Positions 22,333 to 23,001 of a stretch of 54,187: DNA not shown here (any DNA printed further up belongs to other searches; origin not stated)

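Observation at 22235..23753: Candidate compact inducible nuclease system: XRE + ImmA/IrrE protease pair back to back with a PD-(D/E)xK-like + Cys/His small-protein cassette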

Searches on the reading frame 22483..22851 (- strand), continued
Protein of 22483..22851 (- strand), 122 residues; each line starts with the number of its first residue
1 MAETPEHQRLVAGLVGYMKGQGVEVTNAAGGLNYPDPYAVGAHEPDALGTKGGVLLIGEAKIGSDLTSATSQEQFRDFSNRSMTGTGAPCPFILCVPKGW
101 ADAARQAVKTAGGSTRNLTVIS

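Call 31: fold_search(model_id=the predicted structure, library=pdb)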
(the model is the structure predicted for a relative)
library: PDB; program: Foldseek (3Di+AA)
matches with E <= 10: 671; with E <= 0.001: 0
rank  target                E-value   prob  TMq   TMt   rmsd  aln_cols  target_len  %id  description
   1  9nl2_A                1.6e-02  0.92  0.46  0.08   7.0       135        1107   13  Structure of R2 retrotransposon protein from Platysternon megacephalum initiating target-primed reverse transcription (released 2025-06-18)
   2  9u49_A                2.6e-02  0.90  0.49  0.19   5.4       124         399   14  crystal structure of Cdn1 in complex with cA4 (released 2026-02-04)
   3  8gh6_A                2.8e-02  0.93  0.49  0.09   6.8       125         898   14  Bombyx mori R2 retrotransposon initiating target-primed reverse transcription (released 2023-04-05)
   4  2eo0_B                4.7e-02  0.84  0.37  0.37   5.3        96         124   20  Crystal Structure of Holliday Junction Resolvase ST1444 (released 2007-10-02)
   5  4i1t                  4.7e-02  0.41  0.36  0.28  11.2       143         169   12  Crystal structure of the cap-snatching endonuclease from Pichinde virus (released 2014-02-26)
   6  4tkd_A                5.0e-02  0.91  0.42  0.43   4.2        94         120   22  Sulfolobus solfataricus HJC mutants (released 2015-08-12)
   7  2wiw_A                5.0e-02  0.84  0.42  0.42   4.5        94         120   23  Crystal structures of Holliday junction resolvases from Archaeoglobus fulgidus bound to DNA substrate (released 2009-05-26)
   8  8iby_C                5.0e-02  0.72  0.43  0.09   7.6       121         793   12  Structure of R2 with 5'ORF (released 2023-09-20)
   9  5izh_A                5.3e-02  0.41  0.35  0.27  10.5       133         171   13  Lassa virus L protein cap-snatching endonuclease. apo form (released 2016-06-29)
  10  8ibz_C                6.1e-02  0.87  0.46  0.09   4.2       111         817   10  Structure of R2 with 5'ORF and 3'UTR (released 2023-09-20)
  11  2vld_A                6.9e-02  0.89  0.52  0.31   5.8       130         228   12  crystal structure of a repair endonuclease from Pyrococcus abyssi (released 2009-05-19)
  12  9dou_A                6.9e-02  0.75  0.48  0.09   7.3       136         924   12  Taeniopygia guttata R2 retrotransposon (R2Tg) initiating target-primed reverse transcription (released 2025-05-21)
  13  9nl3_A                7.9e-02  0.80  0.48  0.08   7.6       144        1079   12  Structure of R2 retrotransposon protein from Taeniopygia guttata initiating target-primed reverse transcription (released 2025-06-18)
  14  2pro_A                8.5e-02  0.20  0.29  0.25  16.4       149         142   11  PRO REGION OF ALPHA-LYTIC PROTEASE (released 1999-04-27)
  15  2vld_B                1.0e-01  0.87  0.53  0.32   5.0       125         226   12  crystal structure of a repair endonuclease from Pyrococcus abyssi (released 2009-05-19)
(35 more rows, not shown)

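Call 32: search_protein_families(library=pfam, proteins=[P0033, P0038, P0040, P0044, P0064, P0024, P0025, P0043, P0073, P0092], max_evalue=0.1)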
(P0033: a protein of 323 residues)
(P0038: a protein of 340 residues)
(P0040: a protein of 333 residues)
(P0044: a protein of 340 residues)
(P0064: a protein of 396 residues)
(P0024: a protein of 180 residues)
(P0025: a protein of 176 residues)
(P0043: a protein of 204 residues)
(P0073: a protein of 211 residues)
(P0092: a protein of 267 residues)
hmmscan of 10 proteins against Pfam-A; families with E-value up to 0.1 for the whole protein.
P0033 (323 aa): 0 families

P0038 (340 aa): 0 families

P0040 (333 aa): 0 families

P0044 (340 aa): 0 families

P0064 (396 aa): 0 families

P0024 (180 aa): 0 families

P0025 (176 aa): 0 families

P0043 (204 aa): 0 families

P0073 (211 aa): 0 families

P0092 (267 aa): 0 families

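Call 35: search_solved_structures(query=A2, max_evalue=10, show_alignments=2)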
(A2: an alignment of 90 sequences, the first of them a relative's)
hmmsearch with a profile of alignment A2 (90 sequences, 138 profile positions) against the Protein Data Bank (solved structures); distinct sequences matched with E-value up to 10: 11.
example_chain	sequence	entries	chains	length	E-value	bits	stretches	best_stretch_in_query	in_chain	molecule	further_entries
2eo0_A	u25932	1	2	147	0.23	14.4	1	15-64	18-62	Hypothetical protein ST1444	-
8tg2_A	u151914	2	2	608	0.71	12.8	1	79-127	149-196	UTP-monosaccharide-1-phosphate uridylyltransferase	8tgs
3ogz_A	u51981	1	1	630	0.75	12.7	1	79-127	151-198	UDP-sugar pyrophosphorylase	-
6e9t_B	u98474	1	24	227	0.76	12.7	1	83-129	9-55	DHF58 filament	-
3oh0_A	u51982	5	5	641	0.76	12.7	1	79-127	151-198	UDP-sugar pyrophosphorylase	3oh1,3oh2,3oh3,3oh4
5x15_A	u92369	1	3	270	0.83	12.6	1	46-91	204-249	Putative transferase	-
4tkk_A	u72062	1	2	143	0.87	12.5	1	13-68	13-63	Holliday junction resolvase Hjc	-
1hh1_A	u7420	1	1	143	0.95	12.4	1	13-68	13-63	HOLLIDAY JUNCTION RESOLVING ENZYME HJC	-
4jio_A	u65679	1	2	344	1.2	12.1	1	70-133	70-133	BRO1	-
3noh_A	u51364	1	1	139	1.4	11.8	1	63-103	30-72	putative peptide binding protein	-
2r1h_B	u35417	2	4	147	1.4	11.8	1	52-85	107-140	Hemoglobin subunit beta-4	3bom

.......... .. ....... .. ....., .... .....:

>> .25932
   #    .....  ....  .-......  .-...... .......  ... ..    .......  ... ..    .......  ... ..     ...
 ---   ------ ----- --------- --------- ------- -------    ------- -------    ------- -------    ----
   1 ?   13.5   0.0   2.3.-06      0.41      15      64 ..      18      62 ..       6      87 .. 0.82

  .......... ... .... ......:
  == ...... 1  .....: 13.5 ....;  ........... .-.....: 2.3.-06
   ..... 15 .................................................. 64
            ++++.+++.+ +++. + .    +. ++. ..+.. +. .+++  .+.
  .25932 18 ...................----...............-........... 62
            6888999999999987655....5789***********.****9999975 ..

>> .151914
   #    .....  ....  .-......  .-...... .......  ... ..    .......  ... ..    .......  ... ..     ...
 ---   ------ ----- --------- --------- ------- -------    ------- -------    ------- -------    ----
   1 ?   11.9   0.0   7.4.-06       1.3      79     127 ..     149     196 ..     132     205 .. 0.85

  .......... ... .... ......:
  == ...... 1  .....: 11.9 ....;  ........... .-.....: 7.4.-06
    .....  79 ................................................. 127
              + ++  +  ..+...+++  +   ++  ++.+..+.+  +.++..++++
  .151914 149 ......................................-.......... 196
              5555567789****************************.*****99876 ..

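Call 36: search_protein_families(library=pfam, proteins=[P0022, P0027, P0035, P0057, P0081, P0130], max_evalue=1)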
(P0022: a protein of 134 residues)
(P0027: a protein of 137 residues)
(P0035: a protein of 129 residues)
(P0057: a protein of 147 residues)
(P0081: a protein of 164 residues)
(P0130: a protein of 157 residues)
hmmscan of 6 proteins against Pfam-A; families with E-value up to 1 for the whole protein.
P0022 (134 aa): 0 families

P0027 (137 aa): 0 families

P0035 (129 aa): 0 families

P0057 (147 aa): 0 families

P0081 (164 aa): 0 families

P0130 (157 aa): 1 family
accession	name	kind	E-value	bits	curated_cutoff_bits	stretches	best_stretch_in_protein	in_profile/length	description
PF12146.15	Hydrolase_4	-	0.033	13.9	27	1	7-46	15-54/239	Serine aminopeptidase, S33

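Call 47: fold_search(model_id=the predicted structure, library=viral)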
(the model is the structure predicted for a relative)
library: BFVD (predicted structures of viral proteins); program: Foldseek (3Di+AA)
matches with E <= 10: 713; with E <= 0.001: 0
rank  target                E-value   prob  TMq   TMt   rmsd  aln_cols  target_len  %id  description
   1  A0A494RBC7            2.0e-03  1.00  0.59  0.51   4.5       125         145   11  (no name in the UniProt tables at hand)
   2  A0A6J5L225            2.4e-03  1.00  0.54  0.30   5.5       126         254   22  Uncharacterized protein [uncultured Caudovirales phage]
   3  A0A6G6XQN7            7.4e-03  0.72  0.37  0.15   9.0       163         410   13  (no name in the UniProt tables at hand)
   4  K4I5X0                7.9e-03  0.94  0.48  0.33   7.8       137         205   11  Uncharacterized protein [Salmonella phage STML-198]
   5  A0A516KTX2            7.9e-03  0.94  0.49  0.27   8.6       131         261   14  (no name in the UniProt tables at hand)
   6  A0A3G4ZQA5            9.0e-03  0.82  0.40  0.12   7.7       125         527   12  DUF2726 domain-containing protein [Barrevirus sp.]
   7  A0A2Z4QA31            1.3e-02  0.97  0.48  0.29   5.4       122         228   20  (no name in the UniProt tables at hand)
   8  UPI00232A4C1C         1.3e-02  0.85  0.46  0.25   6.4       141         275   12  (no name look-up for this kind of identifier)
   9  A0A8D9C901            1.4e-02  0.99  0.56  0.35   4.4       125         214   18  Gp1.5 [uncultured marine phage]
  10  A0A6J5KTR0            1.4e-02  0.99  0.53  0.49   6.4       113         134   19  VRR-NUC domain containing protein [uncultured Caudovirales phage]
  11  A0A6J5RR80            1.6e-02  0.92  0.45  0.42   7.9       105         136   16  Uncharacterized protein [uncultured Caudovirales phage]
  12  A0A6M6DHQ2            1.9e-02  0.72  0.42  0.15  12.5       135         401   10  (no name in the UniProt tables at hand)
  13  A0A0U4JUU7            2.1e-02  0.69  0.40  0.16  12.5       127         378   12  (no name in the UniProt tables at hand)
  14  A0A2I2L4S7            2.1e-02  0.57  0.38  0.20  12.6       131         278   14  Probable Zinc-ribbon domain-containing protein [Orpheovirus IHUMI-LCC2]
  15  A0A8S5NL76            2.3e-02  0.96  0.48  0.50   7.1       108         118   16  Nuclease [Siphoviridae sp. ctFbs2]
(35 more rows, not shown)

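Call 52: search_dna_similar(query=window:22483-22851:-, collection=phages, mode=protein, max_evalue=0.01)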
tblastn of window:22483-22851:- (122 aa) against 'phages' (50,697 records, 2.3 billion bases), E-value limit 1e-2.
No match.

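Call 53: search_dna_similar(query=window:22483-22851:-, collection=plasmids, mode=protein, max_evalue=0.01)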
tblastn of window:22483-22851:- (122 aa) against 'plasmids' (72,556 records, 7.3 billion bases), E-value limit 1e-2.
Records with a match: 1; places in all: 1; records where one place covers at least 80% of the query: 0.
Best place of each record, by identity: <60% 1.
By first word of the organism name: Bradyrhizobium 1.
By predicted mobility (MOB-suite, as given by PLSDB): non-mobilizable 1.
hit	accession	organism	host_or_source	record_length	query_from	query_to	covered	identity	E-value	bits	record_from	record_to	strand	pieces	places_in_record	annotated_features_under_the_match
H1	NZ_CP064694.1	Bradyrhizobium sp. 187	Acmispon strigosus,cell culture,root ...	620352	37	112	62%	33.3%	1e-4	47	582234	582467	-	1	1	hypothetical protein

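Call 54: get_annotated_region(hit=H1, flank=5000)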
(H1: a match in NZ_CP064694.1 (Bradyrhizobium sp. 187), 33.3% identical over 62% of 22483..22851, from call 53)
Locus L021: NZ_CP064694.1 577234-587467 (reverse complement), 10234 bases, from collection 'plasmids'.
description: Bradyrhizobium sp. 187 plasmid p187_1, complete sequence
organism: Bradyrhizobium sp. 187 (NCBI taxid 2782655)
taxonomy: Bacteria; Pseudomonadota; Alphaproteobacteria; Hyphomicrobiales; Nitrobacteraceae; Bradyrhizobium; Bradyrhizobium sp. 187
host: -; source: Acmispon strigosus,cell culture,root nodule; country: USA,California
typing (MOB-suite, as given by PLSDB): non-mobilizable
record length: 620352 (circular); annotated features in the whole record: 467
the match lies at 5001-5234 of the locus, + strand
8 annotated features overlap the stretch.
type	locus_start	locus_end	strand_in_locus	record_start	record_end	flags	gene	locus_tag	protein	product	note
CDS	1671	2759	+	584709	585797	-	-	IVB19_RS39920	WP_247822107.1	hypothetical protein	-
CDS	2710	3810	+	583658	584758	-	-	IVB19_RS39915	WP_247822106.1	hypothetical protein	-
CDS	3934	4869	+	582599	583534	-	-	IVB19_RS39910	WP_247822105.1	hypothetical protein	-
CDS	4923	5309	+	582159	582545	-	-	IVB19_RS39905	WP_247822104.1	hypothetical protein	-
CDS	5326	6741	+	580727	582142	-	-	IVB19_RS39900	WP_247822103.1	DEAD/DEAH box helicase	-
CDS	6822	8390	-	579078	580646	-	-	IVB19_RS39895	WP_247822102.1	ATP-binding protein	-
CDS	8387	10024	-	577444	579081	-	-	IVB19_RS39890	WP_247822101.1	radical SAM protein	-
CDS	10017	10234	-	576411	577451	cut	-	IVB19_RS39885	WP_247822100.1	DGQHR domain-containing protein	-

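Call 64: find_related_loci(query=A3, collection=viral_contigs, flank=4000)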
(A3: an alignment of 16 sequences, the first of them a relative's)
Query A3 (122 aa) in viral_contigs; peptide patterns used: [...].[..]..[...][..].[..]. (x = any residue, [..] = any of these).
20 stretches matched a pattern, but none encodes a relative of the query by tblastn (E <= 1e-3).

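Call 65: find_related_loci(query=A1, collection=metagenome_contigs, flank=4000)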
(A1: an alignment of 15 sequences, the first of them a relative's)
Query A1 (122 aa) in metagenome_contigs; peptide patterns used: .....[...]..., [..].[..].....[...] (x = any residue, [..] = any of these).
460 stretches matched a pattern; 32 encode a relative of the query (tblastn E <= 1e-3); 32 distinct loci.
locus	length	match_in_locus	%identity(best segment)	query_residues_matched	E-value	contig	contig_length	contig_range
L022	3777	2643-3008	67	1-122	1e-53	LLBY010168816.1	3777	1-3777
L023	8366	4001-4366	65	1-122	8e-52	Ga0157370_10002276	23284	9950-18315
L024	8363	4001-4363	63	2-122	1e-51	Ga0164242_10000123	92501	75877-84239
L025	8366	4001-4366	66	1-122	1e-50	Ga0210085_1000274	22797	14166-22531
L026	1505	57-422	62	1-122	7e-51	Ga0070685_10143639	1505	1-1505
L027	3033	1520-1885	58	1-122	6e-47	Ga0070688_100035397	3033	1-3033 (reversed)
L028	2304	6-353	59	7-122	1e-45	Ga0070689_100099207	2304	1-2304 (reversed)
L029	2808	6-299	64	25-122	1e-39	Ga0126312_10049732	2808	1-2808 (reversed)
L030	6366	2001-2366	47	1-121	4e-32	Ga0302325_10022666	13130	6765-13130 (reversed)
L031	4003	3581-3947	69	1-122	3e-40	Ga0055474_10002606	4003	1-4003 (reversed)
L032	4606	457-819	42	1-122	5e-28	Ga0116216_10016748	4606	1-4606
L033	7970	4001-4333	46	1-112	2e-26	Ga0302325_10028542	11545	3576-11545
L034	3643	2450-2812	44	1-121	3e-23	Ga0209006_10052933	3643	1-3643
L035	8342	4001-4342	39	6-116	3e-21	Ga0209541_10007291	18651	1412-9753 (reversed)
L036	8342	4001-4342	39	6-116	3e-21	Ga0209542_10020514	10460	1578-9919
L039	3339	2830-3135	38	1-99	7e-15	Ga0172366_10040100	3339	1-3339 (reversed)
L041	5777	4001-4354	35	3-121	6e-12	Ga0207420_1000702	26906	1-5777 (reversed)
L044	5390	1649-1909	31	6-85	8e-10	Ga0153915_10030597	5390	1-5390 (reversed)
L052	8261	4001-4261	32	1-79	2e-5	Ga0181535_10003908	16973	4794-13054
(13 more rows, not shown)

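Call 70: search_protein_families(library=pfam, proteins=[L039:200-2674:+, L035:736-3990:+, L041:3386-4390:+, L001:6387-7991:-], max_evalue=0.01)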
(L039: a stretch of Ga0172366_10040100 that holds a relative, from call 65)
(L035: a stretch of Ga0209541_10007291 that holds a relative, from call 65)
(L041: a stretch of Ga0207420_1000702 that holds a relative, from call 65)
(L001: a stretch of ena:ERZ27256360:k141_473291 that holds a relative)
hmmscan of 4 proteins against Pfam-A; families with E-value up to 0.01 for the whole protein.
L039:200-2674:+ (824 aa): 8 families
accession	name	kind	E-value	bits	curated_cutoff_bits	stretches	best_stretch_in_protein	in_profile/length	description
PF02463.25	SMC_N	-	1.4e-16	61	40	1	9-622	3-205/220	RecF/RecN/SMC N terminal domain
PF13476.12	AAA_23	-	1.2e-11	46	27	1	10-190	1-114/201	AAA domain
PF13304.12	AAA_21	-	8.9e-09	36.3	27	1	537-615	225-299/304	AAA domain, putative AbiEii toxin, Type IV TA system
PF13166.12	AAA_13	-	2.1e-06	27.2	36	0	552-623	501-578/713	AAA domain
PF13555.12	AAA_29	-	8.5e-06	25.9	27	1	25-55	20-49/61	P-loop containing region of AAA domain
PF13191.12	AAA_16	-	2.8e-05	25.1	32.6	1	10-91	6-85/167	AAA ATPase domain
PF13175.12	AAA_15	-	0.00015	21.9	32.1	1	6-211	1-192/374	AAA ATPase domain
PF00005.33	ABC_tran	-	0.00045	21.3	25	1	27-92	10-68/137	ABC transporter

L035:736-3990:+ (1084 aa): 4 families
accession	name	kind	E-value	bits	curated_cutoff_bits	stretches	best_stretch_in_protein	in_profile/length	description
PF02384.22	N6_Mtase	-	3.5e-12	46.7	20.4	1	372-476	3-98/311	N-6 DNA Methylase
PF07669.17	Eco57I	-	2.2e-10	41.3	25.3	1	457-702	2-149/171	Eco57I restriction-modification methylase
PF20473.4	MmeI_Mtase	-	2.2e-07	30.7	27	1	417-473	22-80/259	MmeI, DNA-methyltransferase domain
PF01170.24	UPF0020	-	7.7e-05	22.9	22.3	1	401-475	17-96/197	RMKL-like, methyltransferase domain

L041:3386-4390:+ (334 aa): 0 families

L001:6387-7991:- (534 aa): 3 families
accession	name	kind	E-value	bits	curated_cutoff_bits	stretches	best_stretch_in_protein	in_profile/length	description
PF24389.1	ORC-CDC6-like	-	3.7e-05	23.1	27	1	32-64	20-51/571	ORC-CDC6-like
PF13401.12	AAA_22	-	0.0026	18.5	27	0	44-121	4-68/130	AAA domain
PF13173.12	AAA_14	-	0.0064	16.9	27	0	48-101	5-57/129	AAA domain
